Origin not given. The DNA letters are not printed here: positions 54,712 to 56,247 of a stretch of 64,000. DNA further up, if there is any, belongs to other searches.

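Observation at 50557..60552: Nine-gene co-oriented cluster: LAL regulator, DinB/MST-like, LmbE-like deacetylase, PLP decarboxylase, two ACAD-fold enzymes, F420-dependent Ddn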

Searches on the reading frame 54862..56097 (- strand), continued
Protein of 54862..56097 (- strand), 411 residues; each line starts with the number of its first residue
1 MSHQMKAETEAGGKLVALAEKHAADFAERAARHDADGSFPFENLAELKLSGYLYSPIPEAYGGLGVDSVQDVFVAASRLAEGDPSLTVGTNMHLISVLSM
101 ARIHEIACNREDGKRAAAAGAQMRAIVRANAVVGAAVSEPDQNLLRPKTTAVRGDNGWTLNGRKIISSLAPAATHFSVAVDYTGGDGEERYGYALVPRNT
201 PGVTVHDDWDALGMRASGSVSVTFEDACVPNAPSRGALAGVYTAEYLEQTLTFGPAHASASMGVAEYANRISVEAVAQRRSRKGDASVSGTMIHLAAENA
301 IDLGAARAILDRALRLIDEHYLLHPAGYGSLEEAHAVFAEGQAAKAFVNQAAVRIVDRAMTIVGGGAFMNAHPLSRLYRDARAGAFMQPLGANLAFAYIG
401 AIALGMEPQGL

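Call 22: search_solved_structures(query=window:54862-56097:-, max_evalue=0.00001)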
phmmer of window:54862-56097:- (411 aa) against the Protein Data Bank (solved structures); distinct sequences matched with E-value up to 0.00001: 61 (the best 60 are shown).
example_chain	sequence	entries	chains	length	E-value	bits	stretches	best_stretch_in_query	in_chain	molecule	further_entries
3m9v_A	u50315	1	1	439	1.3e-47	166.2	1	9-407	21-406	FAD-dependent oxidoreductase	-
4kcf_A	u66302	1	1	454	1.4e-47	166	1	9-407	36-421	FAD-dependent oxidoreductase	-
4zxv_A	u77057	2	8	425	1.1e-40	143.3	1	7-405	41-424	DnmZ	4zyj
3mxl_A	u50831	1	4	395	3.5e-40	141.6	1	9-406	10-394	Nitrososynthase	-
5z8t_A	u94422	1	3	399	4.1e-34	121.7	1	23-397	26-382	Acyl-CoA dehydrogenase type 2 domain protein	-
5gj7_A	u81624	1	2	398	4.5e-34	121.6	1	23-397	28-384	Acyl-CoA dehydrogenase type 2 domain protein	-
7szv_A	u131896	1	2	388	7.4e-17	64.9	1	27-382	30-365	Acyl-CoA dehydrogenase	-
5lnx_A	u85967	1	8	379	1.8e-16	63.6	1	23-384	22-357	Acyl-CoA dehydrogenase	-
1jqi_A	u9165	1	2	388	8.4e-15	58.1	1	28-384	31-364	short chain acyl-CoA dehydrogenase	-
7y0a_A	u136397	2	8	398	1.1e-14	57.8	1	29-384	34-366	Short-chain specific acyl-CoA dehydrogenase, mitochondrial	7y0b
2vig_A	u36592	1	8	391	1.1e-14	57.7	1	29-384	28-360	SHORT-CHAIN SPECIFIC ACYL-COA DEHYDROGENASE,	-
8sgs_A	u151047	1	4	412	1.3e-14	57.5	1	29-384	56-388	Short-chain specific acyl-CoA dehydrogenase, mitochondrial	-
1ws9_A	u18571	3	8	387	6.2e-14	55.3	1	23-383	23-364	acyl-CoA dehydrogenase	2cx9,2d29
3pfd_A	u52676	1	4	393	9.7e-14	54.6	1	16-383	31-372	Acyl-CoA dehydrogenase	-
2z1q_A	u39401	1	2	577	2.4e-13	53.3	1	50-387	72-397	Acyl-CoA dehydrogenase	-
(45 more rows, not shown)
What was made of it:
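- The nearest solved relatives of the oxygenase act on dTDP-amino sugars (call 22).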

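Call 44: search_protein_families(library=pfam, proteins=[L058:12245-13345:+, L058:13332-15641:-, L008:14154-15320:+, L008:11046-13910:+, L008:16195-17478:-, L058:8585-9271:-, L068:911-1444:-, L082:11049-12131:+, L082:9691-9987:-], max_evalue=0.001)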
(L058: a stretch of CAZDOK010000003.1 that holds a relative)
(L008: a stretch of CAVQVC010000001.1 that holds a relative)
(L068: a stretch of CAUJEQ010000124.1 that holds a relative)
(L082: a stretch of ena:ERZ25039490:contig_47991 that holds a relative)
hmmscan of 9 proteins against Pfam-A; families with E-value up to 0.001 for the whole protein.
L058:12245-13345:+ (366 aa): 1 family
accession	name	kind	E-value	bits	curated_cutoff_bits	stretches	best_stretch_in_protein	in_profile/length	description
PF00487.30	FA_desaturase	-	2.2e-37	129.6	29.7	1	79-336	4-252/253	Fatty acid desaturase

L058:13332-15641:- (769 aa): 1 family
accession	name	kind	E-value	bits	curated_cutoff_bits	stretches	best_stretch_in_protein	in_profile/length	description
PF01804.23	Penicil_amidase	-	5.2e-188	627.7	21.3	1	17-751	1-674/675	Penicillin amidase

L008:14154-15320:+ (388 aa): 1 family
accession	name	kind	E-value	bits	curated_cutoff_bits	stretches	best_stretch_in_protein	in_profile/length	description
PF00892.27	EamA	-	2.4e-39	135.2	28.2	2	84-215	5-134/135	EamA-like transporter family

L008:11046-13910:+ (954 aa): 19 families
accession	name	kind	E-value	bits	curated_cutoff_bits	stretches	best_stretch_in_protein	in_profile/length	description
PF13424.12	TPR_12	-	1e-27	96.6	30.1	3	707-778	2-75/77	Tetratricopeptide repeat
PF00196.25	GerE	-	7e-18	64.5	23.5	1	893-948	2-57/57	Bacterial regulatory proteins, luxR family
PF17874.7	TPR_MalT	-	3.2e-16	60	45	1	595-741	8-155/336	MalT-like TPR region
PF07719.23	TPR_2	-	1.1e-15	56.8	27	0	708-739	1-32/34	Tetratricopeptide repeat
PF13432.12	TPR_16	-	1.7e-14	54.4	32.7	1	672-738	1-61/65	Tetratricopeptide repeat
PF13374.12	TPR_10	-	7.4e-11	42.1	27.5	0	709-742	3-36/42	Tetratricopeptide repeat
PF00515.34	TPR_1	-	2.5e-08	33.9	27.8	0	708-738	1-31/34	Tetratricopeptide repeat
PF14559.12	TPR_19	-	3.2e-08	34.2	25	0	515-569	5-49/68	Tetratricopeptide repeat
PF13191.12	AAA_16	-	3.4e-06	28.1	32.6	1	119-186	1-64/167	AAA ATPase domain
PF13401.12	AAA_22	-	5.3e-06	27.2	27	1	139-236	5-104/130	AAA domain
PF07721.20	TPR_4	-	1.3e-05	25.8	27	0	630-653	3-26/26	Tetratricopeptide repeat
PF13181.12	TPR_8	-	2e-05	24.9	25.7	0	547-568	3-24/34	Tetratricopeptide repeat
PF13936.12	HTH_38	-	3.3e-05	24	27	1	898-930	9-42/44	Helix-turn-helix domain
PF13428.12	TPR_14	-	3.7e-05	24.4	23.5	0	547-575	3-31/44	Tetratricopeptide repeat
PF13384.12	HTH_23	-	8.5e-05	22.7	24.6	1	899-931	8-40/50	Homeodomain-like domain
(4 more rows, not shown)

L008:16195-17478:- (427 aa): 12 families
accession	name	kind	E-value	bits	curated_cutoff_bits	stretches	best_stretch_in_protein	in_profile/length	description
PF07992.20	Pyr_redox_2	-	2.2e-50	172.2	26.1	1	112-403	1-291/291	Pyridine nucleotide-disulphide oxidoreductase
PF13738.12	Pyr_redox_3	-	2e-23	83.5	30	2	178-386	91-305/305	Pyridine nucleotide-disulphide oxidoreductase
PF00070.33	Pyr_redox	-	5.5e-17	62.5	22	1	257-330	2-81/82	Pyridine nucleotide-disulphide oxidoreductase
PF00462.30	Glutaredoxin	-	3.9e-12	46.6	22.9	1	28-86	1-57/60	Glutaredoxin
PF03486.20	HI0933_like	-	6.9e-11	42.5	50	0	113-144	2-33/244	HI0933-like protein Rossmann domain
PF00890.30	FAD_binding_2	-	7.3e-11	42.3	20.4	1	113-146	1-35/414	FAD binding domain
PF13450.12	NAD_binding_8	-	1.2e-08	35.6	21.9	1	116-150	1-36/68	NAD(P)-binding Rossmann-like domain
PF01266.30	DAO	-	2e-07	31.3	27.9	1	113-150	1-40/353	FAD dependent oxidoreductase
PF01946.23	Thi4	-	2.2e-06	27.5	26.2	1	113-149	19-57/235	Thi4 family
PF01494.25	FAD_binding_3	-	2.3e-06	27.6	22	1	113-144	3-34/349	FAD binding domain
PF12831.13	FAD_oxidored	-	7.4e-06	25.9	27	1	113-149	1-38/416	FAD dependent oxidoreductase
PF01134.28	GIDA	-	0.0002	21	22.1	0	113-140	1-28/391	Glucose inhibited division protein A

L058:8585-9271:- (228 aa): 1 family
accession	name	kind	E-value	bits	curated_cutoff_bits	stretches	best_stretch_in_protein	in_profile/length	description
PF02586.19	SRAP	-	1.8e-62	211.1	27.1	1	1-212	1-213/214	SOS response associated peptidase (SRAP)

L068:911-1444:- (177 aa): 1 family
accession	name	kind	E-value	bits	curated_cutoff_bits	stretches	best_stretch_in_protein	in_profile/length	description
PF01161.25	PBP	-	1.1e-44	152.5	24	1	40-174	2-135/135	Phosphatidylethanolamine-binding protein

L082:11049-12131:+ (360 aa): 0 families

L082:9691-9987:- (98 aa): 0 families

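Call 57: search_solved_structures(query=window:54862-56097:-, max_evalue=1e-30, show_alignments=2)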
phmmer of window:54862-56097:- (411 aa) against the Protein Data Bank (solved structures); distinct sequences matched with E-value up to 1e-30: 6.
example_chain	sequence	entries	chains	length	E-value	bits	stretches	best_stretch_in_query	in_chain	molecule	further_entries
3m9v_A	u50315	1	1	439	1.3e-47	166.2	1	9-407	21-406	FAD-dependent oxidoreductase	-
4kcf_A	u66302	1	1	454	1.4e-47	166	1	9-407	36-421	FAD-dependent oxidoreductase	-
4zxv_A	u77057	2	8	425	1.1e-40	143.3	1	7-405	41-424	DnmZ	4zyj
3mxl_A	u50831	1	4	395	3.5e-40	141.6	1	9-406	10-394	Nitrososynthase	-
5z8t_A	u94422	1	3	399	4.1e-34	121.7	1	23-397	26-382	Acyl-CoA dehydrogenase type 2 domain protein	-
5gj7_A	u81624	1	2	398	4.5e-34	121.6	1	23-397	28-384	Acyl-CoA dehydrogenase type 2 domain protein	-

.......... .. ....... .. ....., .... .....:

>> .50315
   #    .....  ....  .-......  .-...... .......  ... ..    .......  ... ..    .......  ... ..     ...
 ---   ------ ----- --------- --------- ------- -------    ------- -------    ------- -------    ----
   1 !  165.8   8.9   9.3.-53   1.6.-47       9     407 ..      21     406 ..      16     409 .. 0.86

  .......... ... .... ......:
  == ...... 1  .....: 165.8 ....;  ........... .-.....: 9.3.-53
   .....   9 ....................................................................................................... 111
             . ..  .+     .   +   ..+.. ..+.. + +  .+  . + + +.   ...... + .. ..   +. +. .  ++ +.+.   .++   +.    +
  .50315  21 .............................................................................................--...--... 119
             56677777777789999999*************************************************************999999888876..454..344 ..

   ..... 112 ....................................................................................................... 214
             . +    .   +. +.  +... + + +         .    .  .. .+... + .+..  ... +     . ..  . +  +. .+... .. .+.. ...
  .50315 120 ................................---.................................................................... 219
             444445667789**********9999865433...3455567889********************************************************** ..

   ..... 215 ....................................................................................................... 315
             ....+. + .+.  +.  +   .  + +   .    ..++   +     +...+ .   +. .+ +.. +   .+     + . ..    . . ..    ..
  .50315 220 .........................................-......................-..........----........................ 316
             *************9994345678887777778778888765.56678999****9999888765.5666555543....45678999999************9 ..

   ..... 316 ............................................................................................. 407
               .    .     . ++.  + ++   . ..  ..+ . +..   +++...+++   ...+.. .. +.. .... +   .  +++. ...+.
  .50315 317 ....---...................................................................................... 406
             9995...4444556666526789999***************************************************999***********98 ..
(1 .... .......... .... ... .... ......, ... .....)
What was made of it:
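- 54862..56097 (-): ACAD-fold flavin-dependent monooxygenase, nitrososynthase-like. Gln388 (FMQP motif) replaces the ACAD catalytic Glu. PDB: KijD3 166 bits, DnmZ 143, ORF36 142, true ACADs at most 65 (calls 22, 57).
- Closest known: Amino-sugar nitrososynthases KijD3, DnmZ, ORF36. Same: They share the C-terminal motif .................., which lacks the ACAD catalytic Glu (call 57).
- The oxygenase is closest to amino-group oxygenases (calls 22, 57).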

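Call 64: search_protein_families(library=pfam, proteins=[L003:11366-11986:+, L067:3748-4392:-, L051:11237-12478:+, L078:11211-12494:+, L007:8778-9410:+, L005:12052-12813:+, L009:6573-7073:+, L075:8329-9360:+, L055:5253-8699:-, L007:5267-8671:-], max_evalue=0.001)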
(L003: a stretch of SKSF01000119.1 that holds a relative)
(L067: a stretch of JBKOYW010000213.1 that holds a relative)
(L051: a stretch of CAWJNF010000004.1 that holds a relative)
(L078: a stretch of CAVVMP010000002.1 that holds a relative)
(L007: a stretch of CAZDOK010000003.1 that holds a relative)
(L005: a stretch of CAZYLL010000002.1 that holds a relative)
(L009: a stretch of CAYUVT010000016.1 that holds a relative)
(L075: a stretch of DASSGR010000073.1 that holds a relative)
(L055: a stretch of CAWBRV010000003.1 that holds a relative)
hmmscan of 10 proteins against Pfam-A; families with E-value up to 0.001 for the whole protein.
L003:11366-11986:+ (206 aa): 1 family
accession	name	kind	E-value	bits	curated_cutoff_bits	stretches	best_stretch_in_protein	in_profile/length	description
PF02566.24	OsmC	-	9.6e-22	77.7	27.5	1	97-201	1-99/100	OsmC-like protein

L067:3748-4392:- (214 aa): 1 family
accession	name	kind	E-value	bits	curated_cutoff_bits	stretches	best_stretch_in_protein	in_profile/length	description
PF01613.24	Flavin_Reduct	-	1.9e-37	129.2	27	1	56-201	1-152/153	Flavin reductase like domain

L051:11237-12478:+ (413 aa): 12 families
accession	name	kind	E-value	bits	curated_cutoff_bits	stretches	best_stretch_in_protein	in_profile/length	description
PF13738.12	Pyr_redox_3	-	1.4e-22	80.8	30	1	7-200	1-202/305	Pyridine nucleotide-disulphide oxidoreductase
PF07992.20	Pyr_redox_2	-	1.8e-11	44.5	26.1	1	6-190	3-170/291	Pyridine nucleotide-disulphide oxidoreductase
PF01494.25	FAD_binding_3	-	6.5e-11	42.5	22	2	164-204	3-42/349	FAD binding domain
PF13450.12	NAD_binding_8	-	5.5e-09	36.6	21.9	1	8-44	1-38/68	NAD(P)-binding Rossmann-like domain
PF01266.30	DAO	-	1.8e-07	31.4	27.9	1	6-38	2-35/353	FAD dependent oxidoreductase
PF13454.12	NAD_binding_9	-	1.6e-06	28.7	21.8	0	55-129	70-154/155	FAD-NAD(P)-binding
PF03486.20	HI0933_like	-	6.2e-06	26.3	50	0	5-36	2-33/244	HI0933-like protein Rossmann domain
PF00743.25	FMO-like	-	8e-06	25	22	1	123-201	142-222/532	Flavin-binding monooxygenase-like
PF02558.23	ApbA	-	1e-05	25.7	22.2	0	165-194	1-30/150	Ketopantoate reductase PanE/ApbA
PF13434.12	Lys_Orn_oxgnase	-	5e-05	23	21.3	1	70-187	89-213/339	L-lysine 6-monooxygenase/L-ornithine 5-monooxygenase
PF00890.30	FAD_binding_2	-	0.00032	20.4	20.4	0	6-37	2-33/414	FAD binding domain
PF05834.18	Lycopene_cycl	-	0.00035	20.2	23.4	0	7-33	3-31/380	Lycopene cyclase protein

L078:11211-12494:+ (427 aa): 2 families
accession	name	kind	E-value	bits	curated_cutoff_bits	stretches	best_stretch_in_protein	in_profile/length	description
PF07690.21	MFS_1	-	3e-49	168.3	33.4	1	15-353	1-347/347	Major Facilitator Superfamily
PF00083.30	Sugar_tr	-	4.3e-05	23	22.3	1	48-178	49-184/452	Sugar (and other) transporter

L007:8778-9410:+ (210 aa): 1 family
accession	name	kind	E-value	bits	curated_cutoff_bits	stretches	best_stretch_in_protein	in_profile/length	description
PF07238.19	PilZ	-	3e-07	31.1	22.5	1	104-198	1-100/102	PilZ domain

L005:12052-12813:+ (253 aa): 1 family
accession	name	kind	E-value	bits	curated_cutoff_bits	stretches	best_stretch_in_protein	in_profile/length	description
PF02627.25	CMD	-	1.4e-09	38.2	23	1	110-177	17-84/84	Carboxymuconolactone decarboxylase family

L009:6573-7073:+ (166 aa): 1 family
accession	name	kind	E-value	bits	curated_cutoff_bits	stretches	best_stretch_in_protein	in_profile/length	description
PF07355.17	GRDB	-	2.1e-08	34.3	22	1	19-163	207-344/347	Glycine/sarcosine/betaine reductase selenoprotein B (GRDB)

L075:8329-9360:+ (343 aa): 12 families
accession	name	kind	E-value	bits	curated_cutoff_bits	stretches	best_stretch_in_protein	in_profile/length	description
PF13847.12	Methyltransf_31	-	2.5e-29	102.3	27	1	154-289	3-140/145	Methyltransferase domain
PF08241.18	Methyltransf_11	-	9.5e-24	84.3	21.2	1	159-254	1-94/95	Methyltransferase domain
PF13649.12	Methyltransf_25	-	4.2e-23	82.3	27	1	158-251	1-97/97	Methyltransferase domain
PF08242.18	Methyltransf_12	-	3e-16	60.4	30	1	159-253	1-98/98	Methyltransferase domain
PF01209.24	Ubie_methyltran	-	7.9e-16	58.6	20.1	1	153-257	46-153/233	ubiE/COQ5 methyltransferase family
PF13489.12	Methyltransf_23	-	1.2e-09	38.6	27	1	149-258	17-119/164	Methyltransferase domain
PF02353.26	CMAS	-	9.5e-06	25.6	27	1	149-265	57-174/273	Mycolic acid cyclopropane synthetase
PF05175.20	MTS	-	1.1e-05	25.5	23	1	155-255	32-138/170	Methyltransferase small domain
PF01135.25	PCMT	-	2.2e-05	24.7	20.3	1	137-198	56-117/210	Protein-L-isoaspartate(D-aspartate) O-methyltransferase (PCMT)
PF06325.19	PrmA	-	5.9e-05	23.1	22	1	153-264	160-267/296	Ribosomal protein L11 methyltransferase (PrmA)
PF20922.3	Anamorsin_N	-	0.00011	22.4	27.1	1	209-262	40-94/163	Anamorsin, N-terminal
PF01728.25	FtsJ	-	0.0006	20.2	24.1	1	151-235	20-106/181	FtsJ-like methyltransferase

L055:5253-8699:- (1148 aa): 6 families
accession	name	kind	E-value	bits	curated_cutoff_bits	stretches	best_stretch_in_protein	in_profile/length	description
PF03704.23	BTAD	-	9.1e-47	159.5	22.1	1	114-258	1-146/146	Bacterial transcriptional activator domain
PF13191.12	AAA_16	-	8.3e-23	82.1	32.6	1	296-474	2-167/167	AAA ATPase domain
PF13424.12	TPR_12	-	8.8e-14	51.9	30.1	2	784-835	21-74/77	Tetratricopeptide repeat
PF00486.34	Trans_reg_C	-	8.5e-10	39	26.2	1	44-95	9-59/77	Transcriptional regulatory protein, C terminal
PF13401.12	AAA_22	-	6.7e-05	23.6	27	1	317-477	4-124/130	AAA domain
PF13176.12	TPR_7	-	0.00069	20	27.9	0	808-835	1-28/36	Tetratricopeptide repeat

L007:5267-8671:- (1134 aa): 7 families
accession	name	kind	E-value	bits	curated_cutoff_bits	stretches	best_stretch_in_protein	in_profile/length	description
PF01039.27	Carboxyl_trans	-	9.4e-76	255.8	22.3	1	644-1114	3-475/493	Carboxyl transferase domain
PF02786.22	CPSase_L_D2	-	6.4e-58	196.2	19.8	1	115-328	1-209/211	Carbamoyl-phosphate synthase L chain, ATP binding domain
PF00289.28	Biotin_carb_N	-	2.1e-42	144.5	25.5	1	3-110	2-110/110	Biotin carboxylase, N-terminal domain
PF02785.25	Biotin_carb_C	-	5e-30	104.2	32.4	1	346-457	1-108/108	Biotin carboxylase C-terminal domain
PF00364.28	Biotin_lipoyl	-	7.1e-15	55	22.1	1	531-595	3-72/73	Biotin-requiring enzyme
PF03255.19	ACCA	-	5.6e-12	45.9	23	1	947-1027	125-205/310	Acetyl co-enzyme A carboxylase carboxyltransferase-like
PF02222.28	ATP-grasp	-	3.6e-06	27.2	27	1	139-273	18-143/179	ATP-grasp domain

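Call 82: search_protein_families(library=padloc, proteins=[window:54862-56097:-], max_evalue=0.001)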
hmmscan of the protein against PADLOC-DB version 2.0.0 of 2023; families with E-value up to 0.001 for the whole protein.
window:54862-56097:- (411 aa): 0 families
